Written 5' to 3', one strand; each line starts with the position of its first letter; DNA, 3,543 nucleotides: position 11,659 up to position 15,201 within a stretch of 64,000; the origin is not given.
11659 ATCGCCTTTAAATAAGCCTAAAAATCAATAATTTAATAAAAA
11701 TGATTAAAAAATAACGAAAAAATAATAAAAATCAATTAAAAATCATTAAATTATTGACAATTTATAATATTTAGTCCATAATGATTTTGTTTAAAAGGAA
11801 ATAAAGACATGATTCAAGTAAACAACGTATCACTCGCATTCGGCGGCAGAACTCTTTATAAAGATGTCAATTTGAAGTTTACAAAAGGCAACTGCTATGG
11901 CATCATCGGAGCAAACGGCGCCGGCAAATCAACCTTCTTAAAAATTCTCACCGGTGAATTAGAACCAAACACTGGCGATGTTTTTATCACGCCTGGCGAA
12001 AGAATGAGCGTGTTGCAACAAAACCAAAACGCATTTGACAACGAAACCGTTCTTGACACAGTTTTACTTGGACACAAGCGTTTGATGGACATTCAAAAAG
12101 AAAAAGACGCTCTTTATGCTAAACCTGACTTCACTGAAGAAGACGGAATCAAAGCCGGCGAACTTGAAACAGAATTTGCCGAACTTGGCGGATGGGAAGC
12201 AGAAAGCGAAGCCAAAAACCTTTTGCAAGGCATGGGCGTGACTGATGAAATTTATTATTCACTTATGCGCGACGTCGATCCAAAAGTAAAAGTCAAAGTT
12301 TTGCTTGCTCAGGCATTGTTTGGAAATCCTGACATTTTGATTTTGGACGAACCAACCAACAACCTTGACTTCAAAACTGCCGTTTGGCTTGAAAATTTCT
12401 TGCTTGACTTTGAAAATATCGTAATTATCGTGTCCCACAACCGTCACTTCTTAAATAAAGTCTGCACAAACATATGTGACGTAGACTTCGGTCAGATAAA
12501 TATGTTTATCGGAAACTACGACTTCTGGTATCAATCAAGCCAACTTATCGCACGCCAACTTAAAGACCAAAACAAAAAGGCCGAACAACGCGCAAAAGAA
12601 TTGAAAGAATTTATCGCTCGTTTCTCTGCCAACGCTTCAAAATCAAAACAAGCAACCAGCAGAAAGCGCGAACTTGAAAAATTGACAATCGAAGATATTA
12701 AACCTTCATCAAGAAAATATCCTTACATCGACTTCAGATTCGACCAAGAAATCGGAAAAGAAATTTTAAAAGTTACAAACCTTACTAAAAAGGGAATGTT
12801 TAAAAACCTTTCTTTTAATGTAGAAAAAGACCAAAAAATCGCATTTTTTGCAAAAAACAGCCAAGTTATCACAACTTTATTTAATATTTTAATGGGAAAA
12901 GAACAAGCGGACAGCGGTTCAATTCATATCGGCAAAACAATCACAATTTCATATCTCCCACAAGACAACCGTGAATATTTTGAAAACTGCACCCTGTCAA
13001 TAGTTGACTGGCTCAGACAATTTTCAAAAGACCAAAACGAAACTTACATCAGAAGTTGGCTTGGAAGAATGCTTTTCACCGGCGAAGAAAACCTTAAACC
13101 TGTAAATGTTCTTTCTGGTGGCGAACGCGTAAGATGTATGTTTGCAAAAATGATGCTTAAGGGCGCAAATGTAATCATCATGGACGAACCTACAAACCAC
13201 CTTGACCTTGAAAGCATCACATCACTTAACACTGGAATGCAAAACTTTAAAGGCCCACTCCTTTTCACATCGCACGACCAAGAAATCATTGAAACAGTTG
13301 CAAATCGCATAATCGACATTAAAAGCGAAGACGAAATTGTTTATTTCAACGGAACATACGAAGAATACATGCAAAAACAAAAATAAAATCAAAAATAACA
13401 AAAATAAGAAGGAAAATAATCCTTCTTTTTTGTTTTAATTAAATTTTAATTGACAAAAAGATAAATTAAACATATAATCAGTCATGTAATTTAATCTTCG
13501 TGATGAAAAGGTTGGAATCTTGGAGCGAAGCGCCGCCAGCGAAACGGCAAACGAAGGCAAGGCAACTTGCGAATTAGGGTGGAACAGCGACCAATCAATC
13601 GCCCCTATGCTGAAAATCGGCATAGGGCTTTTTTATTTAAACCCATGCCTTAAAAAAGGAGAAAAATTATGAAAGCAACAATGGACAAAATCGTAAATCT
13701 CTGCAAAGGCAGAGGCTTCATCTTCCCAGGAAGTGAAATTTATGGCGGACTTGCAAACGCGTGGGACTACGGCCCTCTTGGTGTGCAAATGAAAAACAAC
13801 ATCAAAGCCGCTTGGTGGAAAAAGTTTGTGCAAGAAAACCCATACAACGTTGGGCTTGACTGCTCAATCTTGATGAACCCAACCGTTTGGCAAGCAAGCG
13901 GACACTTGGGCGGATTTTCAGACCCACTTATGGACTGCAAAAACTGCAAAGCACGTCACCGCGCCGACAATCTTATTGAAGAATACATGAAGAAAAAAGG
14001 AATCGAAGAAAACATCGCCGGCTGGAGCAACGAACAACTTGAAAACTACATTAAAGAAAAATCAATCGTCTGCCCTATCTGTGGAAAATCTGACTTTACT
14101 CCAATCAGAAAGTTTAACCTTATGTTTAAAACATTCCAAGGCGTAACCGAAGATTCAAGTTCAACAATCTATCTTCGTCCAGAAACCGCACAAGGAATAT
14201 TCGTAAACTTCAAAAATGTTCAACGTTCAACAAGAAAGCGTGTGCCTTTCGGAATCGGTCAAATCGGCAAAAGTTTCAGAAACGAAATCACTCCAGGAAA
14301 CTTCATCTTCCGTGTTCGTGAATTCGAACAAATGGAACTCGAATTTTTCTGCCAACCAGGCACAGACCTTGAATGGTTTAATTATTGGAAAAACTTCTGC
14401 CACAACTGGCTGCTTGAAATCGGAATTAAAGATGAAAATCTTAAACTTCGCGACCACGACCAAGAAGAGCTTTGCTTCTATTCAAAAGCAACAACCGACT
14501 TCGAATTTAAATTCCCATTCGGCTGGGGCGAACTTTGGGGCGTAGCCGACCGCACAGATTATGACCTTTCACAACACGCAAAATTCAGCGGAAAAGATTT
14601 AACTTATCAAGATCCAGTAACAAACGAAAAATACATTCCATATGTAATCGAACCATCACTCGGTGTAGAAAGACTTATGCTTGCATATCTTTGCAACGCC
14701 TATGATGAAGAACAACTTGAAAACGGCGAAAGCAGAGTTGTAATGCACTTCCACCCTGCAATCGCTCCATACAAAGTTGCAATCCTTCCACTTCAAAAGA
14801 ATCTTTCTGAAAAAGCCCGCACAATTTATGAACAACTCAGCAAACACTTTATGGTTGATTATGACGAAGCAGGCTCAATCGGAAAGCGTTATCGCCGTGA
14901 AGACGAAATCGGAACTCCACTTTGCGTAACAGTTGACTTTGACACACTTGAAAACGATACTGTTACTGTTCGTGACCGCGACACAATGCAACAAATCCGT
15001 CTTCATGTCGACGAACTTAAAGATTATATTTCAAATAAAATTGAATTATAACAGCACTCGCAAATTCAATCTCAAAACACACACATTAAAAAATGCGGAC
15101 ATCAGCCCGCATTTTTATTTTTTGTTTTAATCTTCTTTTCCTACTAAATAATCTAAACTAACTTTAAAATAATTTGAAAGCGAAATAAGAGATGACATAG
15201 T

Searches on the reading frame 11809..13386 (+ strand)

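Call 66: search_protein_families(library=pfam, proteins=[window:11809-13386:+], max_evalue=0.00001)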
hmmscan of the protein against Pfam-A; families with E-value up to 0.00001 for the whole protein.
window:11809-13386:+ (525 aa): 4 families
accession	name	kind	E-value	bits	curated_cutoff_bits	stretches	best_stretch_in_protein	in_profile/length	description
PF00005.33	ABC_tran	-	9.8e-37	127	25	2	18-184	2-137/137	ABC transporter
PF12848.13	ABC_tran_Xtn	-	4.8e-19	68.7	25.9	1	223-309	1-85/85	ABC transporter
PF13304.12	AAA_21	-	1.1e-08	36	27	0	30-47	2-19/304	AAA domain, putative AbiEii toxin, Type IV TA system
PF02463.25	SMC_N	-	5.3e-06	26.4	40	0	300-507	135-214/220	RecF/RecN/SMC N terminal domain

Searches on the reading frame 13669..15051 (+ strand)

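Call 66: search_protein_families(library=pfam, proteins=[window:13669-15051:+], max_evalue=0.00001)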
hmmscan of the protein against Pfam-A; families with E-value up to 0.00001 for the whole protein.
window:13669-15051:+ (460 aa): 2 families
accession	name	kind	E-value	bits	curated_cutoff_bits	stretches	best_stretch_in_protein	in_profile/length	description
PF03129.25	HGTP_anticodon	-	2.1e-25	89.2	21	1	369-456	1-93/94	Anticodon binding domain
PF00587.30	tRNA-synt_2b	-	3.5e-14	53.7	29.3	1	162-341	6-176/179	tRNA synthetase class II core domain (G, H, P, S and T)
